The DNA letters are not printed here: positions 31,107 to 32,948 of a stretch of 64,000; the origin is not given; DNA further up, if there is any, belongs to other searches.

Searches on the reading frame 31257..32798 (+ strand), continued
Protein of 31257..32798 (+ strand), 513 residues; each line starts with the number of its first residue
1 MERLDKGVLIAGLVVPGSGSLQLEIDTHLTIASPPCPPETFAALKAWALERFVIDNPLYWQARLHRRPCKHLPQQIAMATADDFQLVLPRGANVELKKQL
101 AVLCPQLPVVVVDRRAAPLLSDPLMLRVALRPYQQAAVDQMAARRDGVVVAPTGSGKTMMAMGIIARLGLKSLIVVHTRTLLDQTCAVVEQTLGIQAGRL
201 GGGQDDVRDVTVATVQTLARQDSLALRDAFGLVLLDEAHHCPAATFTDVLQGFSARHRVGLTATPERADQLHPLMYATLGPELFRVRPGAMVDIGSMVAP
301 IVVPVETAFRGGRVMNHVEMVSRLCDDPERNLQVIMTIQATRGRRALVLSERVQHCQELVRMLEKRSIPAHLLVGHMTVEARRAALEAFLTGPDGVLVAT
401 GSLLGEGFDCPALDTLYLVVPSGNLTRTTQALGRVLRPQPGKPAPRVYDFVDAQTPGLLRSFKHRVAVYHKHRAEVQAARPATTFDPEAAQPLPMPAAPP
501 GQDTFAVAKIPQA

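Call 60: predict_structure(alignment_id=A3)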
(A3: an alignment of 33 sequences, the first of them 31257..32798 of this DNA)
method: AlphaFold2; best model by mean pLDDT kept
length: 513 residues; sequences in the alignment: 33
mean_pLDDT: 90.9   pTM: 0.88
mean pLDDT of the five models: 90.9, 90.0, 89.9, 88.9, 88.5
residues with pLDDT >= 90: 423; 70-90: 48; 50-70: 14; < 50: 28
segments of 3 or more residues with pLDDT < 50: 1-16, 502-513
pLDDT, mean of each block of 10 residues (from residue 1): 39 54 97 92 97 95 96 96 97 96 94 98 97 97 96 94 98 96 96 98 96 97 93 96 90 97 92 95 96 95 96 85 95 98 96 97 97 94 94 93 82 96 88 94 95 92 96 97 92 62 43 34
secondary structure, 60 per line:
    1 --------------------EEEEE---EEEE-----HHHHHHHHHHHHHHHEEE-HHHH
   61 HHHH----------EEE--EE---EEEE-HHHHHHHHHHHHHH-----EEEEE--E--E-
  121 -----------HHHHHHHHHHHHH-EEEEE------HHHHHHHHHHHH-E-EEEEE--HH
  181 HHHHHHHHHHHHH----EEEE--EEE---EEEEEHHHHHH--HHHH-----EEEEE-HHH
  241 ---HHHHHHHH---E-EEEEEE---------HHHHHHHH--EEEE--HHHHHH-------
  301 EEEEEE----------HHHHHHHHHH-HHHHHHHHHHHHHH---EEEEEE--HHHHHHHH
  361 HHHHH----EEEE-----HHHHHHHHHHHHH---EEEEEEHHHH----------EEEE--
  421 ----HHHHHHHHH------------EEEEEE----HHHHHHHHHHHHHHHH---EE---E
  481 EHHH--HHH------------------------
elements in order: E21-25 E29-32 H38-52 E53-55 H57-64 E75-77 E85-88 H90-103 E109-113 H132-144 E146-150 H157-168 E172-176 H179-193 E198-201 E204-206 E210-214 H215-220 H223-226 E232-236 H244-251 E257-262 H272-279 E282-285 H288-293 E301-306 H317-326 H328-341 E345-350 H353-365 E370-373 H379-391 E395-400 H401-404 E415-418 H425-433 E446-451 H456-471

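Call 63: fold_search(model_id=the predicted structure, library=pdb)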
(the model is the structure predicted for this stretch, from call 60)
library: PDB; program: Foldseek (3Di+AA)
matches with E <= 10: 1812; with E <= 0.001: 949
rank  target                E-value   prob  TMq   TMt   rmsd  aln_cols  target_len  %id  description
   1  5tnu_A                1.1e-24  1.00  0.38  0.43  20.6       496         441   20  S. tokodaii XPB II crystal structure at 3.0 Angstrom resolution (released 2017-11-01)
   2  6p4w_A                4.2e-23  1.00  0.43  0.49   9.7       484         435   21  XPB helicase in a complex with truncated Bax1 from Sulfurisphaera tokodaii at 2.96 Angstrom resolution (released 2020-06-03)
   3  8ebs_A                5.6e-23  1.00  0.66  0.56   6.5       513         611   19  Initial DNA-lesion (Cy5) binding by XPC and TFIIH (released 2023-04-19)
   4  6p4o_C                6.3e-23  1.00  0.44  0.50   9.7       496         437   20  Complex of XPB helicase with Bax1 endonuclease from Sulfurisphaera tokodaii at 3.15 Angstroms resolution (released 2020-06-03)
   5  9pd3_A                7.9e-23  1.00  0.64  0.55   7.4       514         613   19  NER dual incision complex - DuIS (released 2026-02-18)
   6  6p4f_C                7.9e-23  1.00  0.58  0.68   7.1       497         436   20  Crystal structure of the XPB-Bax1-forked DNA ternary complex (released 2020-06-17)
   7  6p4o_E                7.9e-23  1.00  0.43  0.49   9.4       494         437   20  Complex of XPB helicase with Bax1 endonuclease from Sulfurisphaera tokodaii at 3.15 Angstroms resolution (released 2020-06-03)
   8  6p4o_A                8.8e-23  1.00  0.44  0.49   9.5       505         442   20  Complex of XPB helicase with Bax1 endonuclease from Sulfurisphaera tokodaii at 3.15 Angstroms resolution (released 2020-06-03)
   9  7egb_6                1.1e-22  1.00  0.65  0.56   8.2       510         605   19  TFIID-based holo PIC on SCP promoter (released 2021-05-05)
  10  7o4i_7                7.4e-22  1.00  0.63  0.53   7.3       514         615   17  Yeast RNA polymerase II transcription pre-initiation complex with initial transcription bubble (released 2021-06-16)
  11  8ebv_A                1.2e-21  1.00  0.65  0.56   6.9       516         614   19  Initial DNA-lesion (AP) binding by XPC and TFIIH complex 1 (released 2023-04-19)
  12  7o4l_7                2.3e-21  1.00  0.62  0.54   6.2       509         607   19  Yeast TFIIH in the expanded state within the pre-initiation complex (released 2021-06-16)
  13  9a88_A                4.0e-21  1.00  0.66  0.54  11.4       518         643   18  Structure of the pre-incision complex in nucleotide excision repair   (released 2024-10-09)
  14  5tnu_B                5.6e-21  1.00  0.44  0.53  11.4       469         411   20  S. tokodaii XPB II crystal structure at 3.0 Angstrom resolution (released 2017-11-01)
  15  7o4k_7                5.9e-21  1.00  0.62  0.54   8.1       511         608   18  Yeast TFIIH in the contracted state within the pre-initiation complex (released 2021-06-16)
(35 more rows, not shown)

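Call 64: find_related_loci(query=A3, collection=metagenome_contigs, flank=5000)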
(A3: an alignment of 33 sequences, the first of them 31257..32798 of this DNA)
Query A3 (513 aa) in metagenome_contigs; peptide patterns used: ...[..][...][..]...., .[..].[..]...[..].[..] (x = any residue, [..] = any of these).
600 stretches matched a pattern (row limit reached: there are more); 250 encode a relative of the query (tblastn E <= 1e-3); the best 80 are kept; 80 distinct loci.
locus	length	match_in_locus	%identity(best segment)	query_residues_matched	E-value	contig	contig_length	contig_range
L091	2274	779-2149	64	21-478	0e+0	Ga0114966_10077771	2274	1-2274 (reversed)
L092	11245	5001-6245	38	56-485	1e-73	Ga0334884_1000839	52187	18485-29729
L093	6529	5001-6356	35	17-469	2e-68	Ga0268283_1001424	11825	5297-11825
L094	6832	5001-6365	37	17-471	5e-68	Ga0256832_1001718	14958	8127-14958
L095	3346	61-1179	40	86-453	8e-68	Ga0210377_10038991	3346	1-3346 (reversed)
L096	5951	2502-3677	38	86-471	1e-67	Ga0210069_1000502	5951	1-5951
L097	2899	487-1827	37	37-480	6e-67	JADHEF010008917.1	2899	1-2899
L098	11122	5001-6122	39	113-479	1e-64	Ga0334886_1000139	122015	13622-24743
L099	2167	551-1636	40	130-477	3e-66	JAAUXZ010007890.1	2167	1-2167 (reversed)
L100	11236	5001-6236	38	70-481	6e-63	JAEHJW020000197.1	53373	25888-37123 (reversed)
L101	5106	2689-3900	33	56-480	1e-62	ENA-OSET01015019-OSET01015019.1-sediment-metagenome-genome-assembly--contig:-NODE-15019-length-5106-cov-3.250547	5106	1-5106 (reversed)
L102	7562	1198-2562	33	21-477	1e-62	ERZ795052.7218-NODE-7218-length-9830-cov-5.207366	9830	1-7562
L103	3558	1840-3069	39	70-471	2e-62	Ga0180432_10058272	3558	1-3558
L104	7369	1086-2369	35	49-469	5e-62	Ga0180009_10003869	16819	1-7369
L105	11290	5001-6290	35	49-471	4e-60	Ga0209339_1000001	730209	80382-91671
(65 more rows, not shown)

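Call 71: search_solved_structures(query=A3, max_evalue=1e-10, show_alignments=3)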
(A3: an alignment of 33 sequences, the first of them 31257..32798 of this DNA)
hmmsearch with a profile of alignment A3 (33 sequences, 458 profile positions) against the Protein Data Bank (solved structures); distinct sequences matched with E-value up to 1e-10: 84 (the best 60 are shown).
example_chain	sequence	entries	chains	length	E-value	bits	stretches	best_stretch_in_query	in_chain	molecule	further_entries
6p4f_A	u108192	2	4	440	2.4e-61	211.3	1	74-420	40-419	DNA-dependent ATPase XPBII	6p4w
5tnu_A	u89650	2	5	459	2.8e-61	211.1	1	74-420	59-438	DNA-dependent ATPase XPBII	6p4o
6p66_A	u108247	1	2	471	1.9e-59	205.1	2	82-293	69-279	DNA repair protein RAD25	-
2fwr_A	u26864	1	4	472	1.9e-59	205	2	82-293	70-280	DNA repair protein RAD25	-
7clg_A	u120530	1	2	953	2.8e-45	158.4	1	112-427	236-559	Putative helicase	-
2fz4_A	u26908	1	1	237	1.2e-38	136.5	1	82-248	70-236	DNA repair protein RAD25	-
6jde_B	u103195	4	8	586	1.2e-37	133.2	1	103-426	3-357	Putative DNA repair helicase RadD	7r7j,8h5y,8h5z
5of4_A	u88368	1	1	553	8.7e-34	120.5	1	84-418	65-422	TFIIH basal transcription factor complex helicase XPB subunit,XPB,TFIIH basal transcriptio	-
2oca_A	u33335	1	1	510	9.7e-34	120.3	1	107-429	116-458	ATP-dependent DNA helicase uvsW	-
6nmi_A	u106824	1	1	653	1.4e-33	119.8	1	84-418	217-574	General transcription and DNA repair factor IIH helicase subunit XPB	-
8bvw_0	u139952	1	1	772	1.9e-33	119.3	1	84-418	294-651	General transcription and DNA repair factor IIH helicase subunit XPB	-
29vf_0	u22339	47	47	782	2e-33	119.3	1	84-418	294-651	General transcription and DNA repair factor IIH helicase subunit XPB | TFIIH basal transcription factor complex helicase XPB subunit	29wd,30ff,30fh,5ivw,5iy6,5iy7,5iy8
28jm_A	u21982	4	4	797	2.1e-33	119.2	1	84-418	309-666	General transcription and DNA repair factor IIH helicase subunit XPB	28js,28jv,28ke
5fmf_1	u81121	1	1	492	2.3e-33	119.1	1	86-416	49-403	DNA REPAIR HELICASE RAD25, SSL2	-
5sva_Z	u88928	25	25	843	9.3e-33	117.1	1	86-416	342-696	DNA repair helicase RAD25 | General transcription and DNA repair factor IIH helicase subunit XPB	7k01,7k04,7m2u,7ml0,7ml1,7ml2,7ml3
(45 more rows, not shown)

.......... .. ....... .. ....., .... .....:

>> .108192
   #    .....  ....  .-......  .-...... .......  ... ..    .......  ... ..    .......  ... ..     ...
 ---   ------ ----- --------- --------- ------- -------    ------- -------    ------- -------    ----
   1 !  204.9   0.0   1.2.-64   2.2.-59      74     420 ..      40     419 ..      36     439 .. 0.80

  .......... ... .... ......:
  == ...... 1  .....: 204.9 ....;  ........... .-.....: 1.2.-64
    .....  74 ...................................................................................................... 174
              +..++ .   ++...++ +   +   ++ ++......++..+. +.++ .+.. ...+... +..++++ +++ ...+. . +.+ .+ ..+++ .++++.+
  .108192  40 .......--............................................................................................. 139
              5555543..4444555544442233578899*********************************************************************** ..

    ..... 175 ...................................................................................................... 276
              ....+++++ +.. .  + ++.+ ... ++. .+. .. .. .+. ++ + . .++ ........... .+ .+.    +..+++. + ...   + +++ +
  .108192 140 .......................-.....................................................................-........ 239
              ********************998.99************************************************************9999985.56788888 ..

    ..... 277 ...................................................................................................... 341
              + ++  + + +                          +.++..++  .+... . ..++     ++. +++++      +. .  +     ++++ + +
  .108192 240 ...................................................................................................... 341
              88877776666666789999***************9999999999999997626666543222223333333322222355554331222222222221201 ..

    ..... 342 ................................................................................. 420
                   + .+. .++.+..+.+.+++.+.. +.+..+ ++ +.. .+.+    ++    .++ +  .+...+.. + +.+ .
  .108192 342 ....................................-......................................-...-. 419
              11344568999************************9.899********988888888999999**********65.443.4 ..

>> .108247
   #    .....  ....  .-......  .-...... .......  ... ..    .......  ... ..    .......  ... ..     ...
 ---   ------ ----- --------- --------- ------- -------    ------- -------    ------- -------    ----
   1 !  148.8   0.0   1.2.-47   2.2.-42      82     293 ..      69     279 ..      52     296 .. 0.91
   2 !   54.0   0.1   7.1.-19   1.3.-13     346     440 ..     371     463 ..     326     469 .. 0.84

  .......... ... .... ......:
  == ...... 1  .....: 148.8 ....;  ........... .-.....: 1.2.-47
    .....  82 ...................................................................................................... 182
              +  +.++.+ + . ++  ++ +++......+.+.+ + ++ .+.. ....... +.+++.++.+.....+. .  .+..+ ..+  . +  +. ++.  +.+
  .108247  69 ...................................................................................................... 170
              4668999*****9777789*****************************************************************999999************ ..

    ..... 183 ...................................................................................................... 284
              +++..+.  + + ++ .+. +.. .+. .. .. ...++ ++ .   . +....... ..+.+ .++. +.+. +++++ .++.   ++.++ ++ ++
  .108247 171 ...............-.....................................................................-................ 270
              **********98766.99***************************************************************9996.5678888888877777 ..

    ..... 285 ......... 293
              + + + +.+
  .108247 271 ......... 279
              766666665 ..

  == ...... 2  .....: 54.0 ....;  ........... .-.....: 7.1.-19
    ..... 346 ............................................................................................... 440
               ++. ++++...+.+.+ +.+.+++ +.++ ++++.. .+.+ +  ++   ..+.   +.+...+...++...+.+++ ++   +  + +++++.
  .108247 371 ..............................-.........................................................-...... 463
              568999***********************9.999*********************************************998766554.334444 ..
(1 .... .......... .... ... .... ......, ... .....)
